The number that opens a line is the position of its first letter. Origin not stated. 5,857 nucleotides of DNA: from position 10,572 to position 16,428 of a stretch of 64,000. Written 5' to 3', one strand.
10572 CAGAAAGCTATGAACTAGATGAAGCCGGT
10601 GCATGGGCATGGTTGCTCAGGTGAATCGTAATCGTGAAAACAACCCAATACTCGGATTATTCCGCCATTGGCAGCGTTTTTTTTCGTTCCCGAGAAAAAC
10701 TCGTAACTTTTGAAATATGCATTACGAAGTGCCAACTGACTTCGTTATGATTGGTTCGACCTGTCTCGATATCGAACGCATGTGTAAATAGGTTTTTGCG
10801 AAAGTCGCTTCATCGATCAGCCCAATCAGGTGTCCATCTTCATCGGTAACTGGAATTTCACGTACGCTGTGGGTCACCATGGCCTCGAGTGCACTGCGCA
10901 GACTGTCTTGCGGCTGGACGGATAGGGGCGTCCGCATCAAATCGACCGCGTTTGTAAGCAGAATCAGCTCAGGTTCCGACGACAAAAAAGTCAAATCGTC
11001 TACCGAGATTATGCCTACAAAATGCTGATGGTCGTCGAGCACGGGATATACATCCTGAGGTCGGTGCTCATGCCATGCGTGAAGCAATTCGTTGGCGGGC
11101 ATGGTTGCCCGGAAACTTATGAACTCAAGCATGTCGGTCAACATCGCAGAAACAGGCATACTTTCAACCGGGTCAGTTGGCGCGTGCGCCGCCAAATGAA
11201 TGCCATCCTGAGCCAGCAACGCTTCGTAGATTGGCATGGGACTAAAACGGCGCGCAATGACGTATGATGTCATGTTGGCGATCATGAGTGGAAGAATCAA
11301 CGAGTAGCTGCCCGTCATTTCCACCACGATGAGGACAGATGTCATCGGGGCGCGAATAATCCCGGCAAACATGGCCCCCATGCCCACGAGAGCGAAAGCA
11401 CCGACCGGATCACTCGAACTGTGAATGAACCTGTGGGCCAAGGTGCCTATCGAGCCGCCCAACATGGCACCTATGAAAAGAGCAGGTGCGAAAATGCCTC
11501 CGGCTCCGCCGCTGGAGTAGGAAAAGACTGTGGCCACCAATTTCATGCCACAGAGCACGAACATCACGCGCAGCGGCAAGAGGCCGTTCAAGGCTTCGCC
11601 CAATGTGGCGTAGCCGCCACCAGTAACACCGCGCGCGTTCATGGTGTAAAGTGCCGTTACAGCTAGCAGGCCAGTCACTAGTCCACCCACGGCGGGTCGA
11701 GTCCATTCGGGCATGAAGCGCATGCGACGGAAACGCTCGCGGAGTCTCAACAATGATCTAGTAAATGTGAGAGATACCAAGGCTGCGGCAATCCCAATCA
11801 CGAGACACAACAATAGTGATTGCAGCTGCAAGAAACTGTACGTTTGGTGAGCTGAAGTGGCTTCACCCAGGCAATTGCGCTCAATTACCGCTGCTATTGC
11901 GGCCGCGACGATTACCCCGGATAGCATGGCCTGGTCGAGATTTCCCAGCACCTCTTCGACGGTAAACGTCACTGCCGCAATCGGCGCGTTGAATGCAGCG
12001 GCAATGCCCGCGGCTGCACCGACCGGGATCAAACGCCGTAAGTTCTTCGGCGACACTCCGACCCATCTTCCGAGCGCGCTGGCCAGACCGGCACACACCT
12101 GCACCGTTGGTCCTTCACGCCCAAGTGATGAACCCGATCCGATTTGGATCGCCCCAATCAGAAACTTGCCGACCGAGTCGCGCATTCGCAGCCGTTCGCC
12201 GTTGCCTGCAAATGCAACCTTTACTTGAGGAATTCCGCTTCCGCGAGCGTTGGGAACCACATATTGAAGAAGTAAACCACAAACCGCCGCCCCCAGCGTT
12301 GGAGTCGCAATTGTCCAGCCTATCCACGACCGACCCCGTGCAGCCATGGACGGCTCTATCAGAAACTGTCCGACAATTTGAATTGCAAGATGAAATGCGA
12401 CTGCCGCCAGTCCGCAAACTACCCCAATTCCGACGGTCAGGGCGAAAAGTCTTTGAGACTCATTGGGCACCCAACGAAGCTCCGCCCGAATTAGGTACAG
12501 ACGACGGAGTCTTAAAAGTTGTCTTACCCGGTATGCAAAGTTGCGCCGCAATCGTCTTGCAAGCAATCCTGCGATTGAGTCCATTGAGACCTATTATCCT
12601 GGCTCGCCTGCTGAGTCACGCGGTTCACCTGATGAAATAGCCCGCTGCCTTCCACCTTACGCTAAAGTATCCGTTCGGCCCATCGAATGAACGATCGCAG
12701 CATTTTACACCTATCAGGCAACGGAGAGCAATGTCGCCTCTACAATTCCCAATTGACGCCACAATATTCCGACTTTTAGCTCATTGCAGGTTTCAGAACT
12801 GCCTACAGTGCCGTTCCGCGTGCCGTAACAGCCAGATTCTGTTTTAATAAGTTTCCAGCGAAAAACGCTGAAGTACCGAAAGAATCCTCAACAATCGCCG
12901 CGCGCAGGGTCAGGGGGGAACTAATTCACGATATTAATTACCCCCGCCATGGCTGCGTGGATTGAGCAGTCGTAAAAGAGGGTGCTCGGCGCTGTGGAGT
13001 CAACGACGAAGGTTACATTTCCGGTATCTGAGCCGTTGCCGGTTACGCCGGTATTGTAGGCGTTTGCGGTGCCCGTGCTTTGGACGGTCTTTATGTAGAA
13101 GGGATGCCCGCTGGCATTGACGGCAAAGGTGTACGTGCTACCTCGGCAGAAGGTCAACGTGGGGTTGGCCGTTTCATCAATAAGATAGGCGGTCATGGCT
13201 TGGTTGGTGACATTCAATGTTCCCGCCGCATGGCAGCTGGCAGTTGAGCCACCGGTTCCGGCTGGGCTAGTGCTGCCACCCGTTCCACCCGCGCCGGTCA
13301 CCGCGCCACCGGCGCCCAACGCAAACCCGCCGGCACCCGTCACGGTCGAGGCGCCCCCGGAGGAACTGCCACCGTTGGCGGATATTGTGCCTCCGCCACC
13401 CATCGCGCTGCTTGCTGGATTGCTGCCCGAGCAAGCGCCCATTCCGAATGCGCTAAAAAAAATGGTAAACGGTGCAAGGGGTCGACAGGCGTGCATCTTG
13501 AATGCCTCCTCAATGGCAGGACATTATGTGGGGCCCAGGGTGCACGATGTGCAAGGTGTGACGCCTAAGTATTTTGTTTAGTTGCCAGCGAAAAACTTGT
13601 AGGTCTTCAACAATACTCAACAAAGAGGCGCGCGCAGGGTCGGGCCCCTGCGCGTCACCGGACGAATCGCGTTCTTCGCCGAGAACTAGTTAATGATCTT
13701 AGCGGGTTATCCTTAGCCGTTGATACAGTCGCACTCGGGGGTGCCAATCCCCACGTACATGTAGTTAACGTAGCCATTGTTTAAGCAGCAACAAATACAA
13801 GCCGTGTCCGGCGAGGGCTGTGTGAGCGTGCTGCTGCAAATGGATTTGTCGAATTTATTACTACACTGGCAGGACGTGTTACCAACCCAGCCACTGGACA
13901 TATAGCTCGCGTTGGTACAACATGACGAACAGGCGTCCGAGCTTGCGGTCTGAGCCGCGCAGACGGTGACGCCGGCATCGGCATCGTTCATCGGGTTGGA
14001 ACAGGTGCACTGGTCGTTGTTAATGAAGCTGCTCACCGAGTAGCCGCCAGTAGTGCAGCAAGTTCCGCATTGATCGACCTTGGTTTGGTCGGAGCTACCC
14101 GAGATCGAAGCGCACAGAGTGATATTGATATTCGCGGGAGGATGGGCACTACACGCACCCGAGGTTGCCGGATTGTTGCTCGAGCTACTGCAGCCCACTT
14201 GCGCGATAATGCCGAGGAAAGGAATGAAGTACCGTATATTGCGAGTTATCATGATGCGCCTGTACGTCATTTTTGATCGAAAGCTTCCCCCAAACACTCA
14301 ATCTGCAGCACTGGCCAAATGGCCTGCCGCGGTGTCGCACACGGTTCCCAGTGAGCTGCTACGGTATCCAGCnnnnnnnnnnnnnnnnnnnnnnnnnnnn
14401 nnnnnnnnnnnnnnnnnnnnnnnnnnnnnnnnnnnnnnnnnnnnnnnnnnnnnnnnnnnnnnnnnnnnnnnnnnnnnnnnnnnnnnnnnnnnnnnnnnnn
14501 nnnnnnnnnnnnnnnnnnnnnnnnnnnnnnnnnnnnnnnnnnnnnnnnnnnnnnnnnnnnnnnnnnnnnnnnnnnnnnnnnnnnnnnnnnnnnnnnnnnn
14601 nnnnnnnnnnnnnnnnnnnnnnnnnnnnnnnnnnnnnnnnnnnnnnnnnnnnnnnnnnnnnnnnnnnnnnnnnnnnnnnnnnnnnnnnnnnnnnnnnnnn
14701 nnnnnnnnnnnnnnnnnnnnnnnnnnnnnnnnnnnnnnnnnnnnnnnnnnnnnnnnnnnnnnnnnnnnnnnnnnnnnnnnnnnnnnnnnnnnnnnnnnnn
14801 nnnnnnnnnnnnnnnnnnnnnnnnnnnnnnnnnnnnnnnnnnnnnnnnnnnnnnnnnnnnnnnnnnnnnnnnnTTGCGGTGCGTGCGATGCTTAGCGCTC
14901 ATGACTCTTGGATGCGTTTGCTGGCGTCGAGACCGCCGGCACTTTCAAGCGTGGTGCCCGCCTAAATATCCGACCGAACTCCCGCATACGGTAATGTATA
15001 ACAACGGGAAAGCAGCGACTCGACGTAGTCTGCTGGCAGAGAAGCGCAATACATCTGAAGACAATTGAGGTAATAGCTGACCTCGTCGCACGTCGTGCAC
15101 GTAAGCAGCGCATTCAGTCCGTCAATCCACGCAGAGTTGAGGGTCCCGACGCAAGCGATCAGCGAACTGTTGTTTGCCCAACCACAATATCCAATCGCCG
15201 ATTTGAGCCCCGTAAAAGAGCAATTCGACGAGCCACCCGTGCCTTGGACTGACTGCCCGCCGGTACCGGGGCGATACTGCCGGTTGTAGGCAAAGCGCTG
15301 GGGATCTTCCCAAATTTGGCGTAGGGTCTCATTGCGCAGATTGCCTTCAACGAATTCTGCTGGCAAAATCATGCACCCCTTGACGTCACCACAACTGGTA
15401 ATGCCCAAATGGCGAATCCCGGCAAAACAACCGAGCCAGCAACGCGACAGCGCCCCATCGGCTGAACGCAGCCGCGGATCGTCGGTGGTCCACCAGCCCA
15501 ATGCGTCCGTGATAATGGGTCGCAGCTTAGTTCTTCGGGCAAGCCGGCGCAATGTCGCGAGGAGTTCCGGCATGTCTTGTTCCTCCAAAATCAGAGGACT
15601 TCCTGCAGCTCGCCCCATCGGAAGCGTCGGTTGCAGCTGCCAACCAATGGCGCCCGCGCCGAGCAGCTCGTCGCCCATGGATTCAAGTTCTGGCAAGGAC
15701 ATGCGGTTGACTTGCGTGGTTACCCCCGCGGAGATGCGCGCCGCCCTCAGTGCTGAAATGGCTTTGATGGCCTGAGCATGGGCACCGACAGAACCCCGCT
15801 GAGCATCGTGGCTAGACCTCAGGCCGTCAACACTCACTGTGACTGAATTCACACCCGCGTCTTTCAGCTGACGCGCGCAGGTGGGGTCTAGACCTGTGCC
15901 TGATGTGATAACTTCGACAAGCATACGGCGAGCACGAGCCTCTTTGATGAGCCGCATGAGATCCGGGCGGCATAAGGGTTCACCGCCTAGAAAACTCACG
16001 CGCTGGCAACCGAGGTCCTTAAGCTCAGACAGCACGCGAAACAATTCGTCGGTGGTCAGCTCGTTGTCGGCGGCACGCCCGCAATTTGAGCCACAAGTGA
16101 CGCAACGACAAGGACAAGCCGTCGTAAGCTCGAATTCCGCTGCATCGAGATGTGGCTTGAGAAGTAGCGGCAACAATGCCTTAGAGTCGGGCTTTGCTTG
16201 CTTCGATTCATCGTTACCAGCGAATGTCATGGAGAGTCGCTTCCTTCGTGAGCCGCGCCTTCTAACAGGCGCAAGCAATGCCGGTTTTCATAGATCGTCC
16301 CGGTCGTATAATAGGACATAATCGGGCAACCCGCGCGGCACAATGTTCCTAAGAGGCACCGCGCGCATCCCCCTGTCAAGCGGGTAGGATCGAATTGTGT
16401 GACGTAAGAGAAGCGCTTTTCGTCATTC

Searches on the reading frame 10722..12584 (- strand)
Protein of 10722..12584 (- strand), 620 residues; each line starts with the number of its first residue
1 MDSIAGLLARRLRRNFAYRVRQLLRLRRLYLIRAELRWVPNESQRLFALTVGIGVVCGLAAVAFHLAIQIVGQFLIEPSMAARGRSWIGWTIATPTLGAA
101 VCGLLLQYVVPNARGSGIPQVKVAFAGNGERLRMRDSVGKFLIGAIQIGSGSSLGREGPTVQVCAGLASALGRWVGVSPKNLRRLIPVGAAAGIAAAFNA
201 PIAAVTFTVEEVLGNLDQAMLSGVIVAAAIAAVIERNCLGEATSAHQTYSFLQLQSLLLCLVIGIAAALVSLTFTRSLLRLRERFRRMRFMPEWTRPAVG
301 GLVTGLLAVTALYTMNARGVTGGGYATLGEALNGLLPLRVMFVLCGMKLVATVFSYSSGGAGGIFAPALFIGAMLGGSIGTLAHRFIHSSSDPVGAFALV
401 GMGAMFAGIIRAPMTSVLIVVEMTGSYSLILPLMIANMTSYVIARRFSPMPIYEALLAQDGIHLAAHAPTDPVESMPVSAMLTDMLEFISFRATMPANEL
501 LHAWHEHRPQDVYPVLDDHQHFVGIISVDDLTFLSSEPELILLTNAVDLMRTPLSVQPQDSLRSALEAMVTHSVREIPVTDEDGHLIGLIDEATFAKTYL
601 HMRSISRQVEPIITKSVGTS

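Call 71: search_protein_families(library=pfam, proteins=[window:10722-12584:-], max_evalue=0.00001)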
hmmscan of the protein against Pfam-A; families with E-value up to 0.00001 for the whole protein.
window:10722-12584:- (620 aa): 2 families
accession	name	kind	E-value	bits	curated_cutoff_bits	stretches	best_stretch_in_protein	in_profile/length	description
PF00654.25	Voltage_CLC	-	3.5e-94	316.2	24.8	1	98-445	1-346/346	Voltage gated chloride channel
PF00571.33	CBS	-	6.1e-16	58.9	24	1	548-594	3-50/57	CBS domain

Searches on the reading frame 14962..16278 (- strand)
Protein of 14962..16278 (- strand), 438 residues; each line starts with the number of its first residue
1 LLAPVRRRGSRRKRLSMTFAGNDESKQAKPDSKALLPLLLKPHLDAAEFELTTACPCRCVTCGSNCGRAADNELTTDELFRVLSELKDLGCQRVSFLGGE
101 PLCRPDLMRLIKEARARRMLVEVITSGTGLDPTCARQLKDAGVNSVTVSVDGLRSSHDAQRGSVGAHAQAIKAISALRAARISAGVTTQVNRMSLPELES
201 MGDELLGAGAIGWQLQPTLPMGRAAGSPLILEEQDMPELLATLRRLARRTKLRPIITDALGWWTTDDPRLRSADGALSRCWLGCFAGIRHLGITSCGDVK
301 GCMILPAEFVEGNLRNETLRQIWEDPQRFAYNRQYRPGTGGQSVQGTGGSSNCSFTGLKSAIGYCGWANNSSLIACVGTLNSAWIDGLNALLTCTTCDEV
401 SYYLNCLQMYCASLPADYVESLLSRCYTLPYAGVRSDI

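Call 71: search_protein_families(library=pfam, proteins=[window:14962-16278:-], max_evalue=0.00001)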
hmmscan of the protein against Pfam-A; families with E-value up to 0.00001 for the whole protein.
window:14962-16278:- (438 aa): 3 families
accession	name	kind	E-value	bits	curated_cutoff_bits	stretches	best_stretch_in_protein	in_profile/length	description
PF04055.27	Radical_SAM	-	8.3e-21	75.3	29.5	1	50-186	2-144/166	Radical SAM superfamily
PF13186.11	SPASM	-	2.2e-06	28.3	21.5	1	284-329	1-48/67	Iron-sulfur cluster-binding domain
PF13353.11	Fer4_12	-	3.3e-06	27.9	22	1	53-155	13-118/137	4Fe-4S single cluster domain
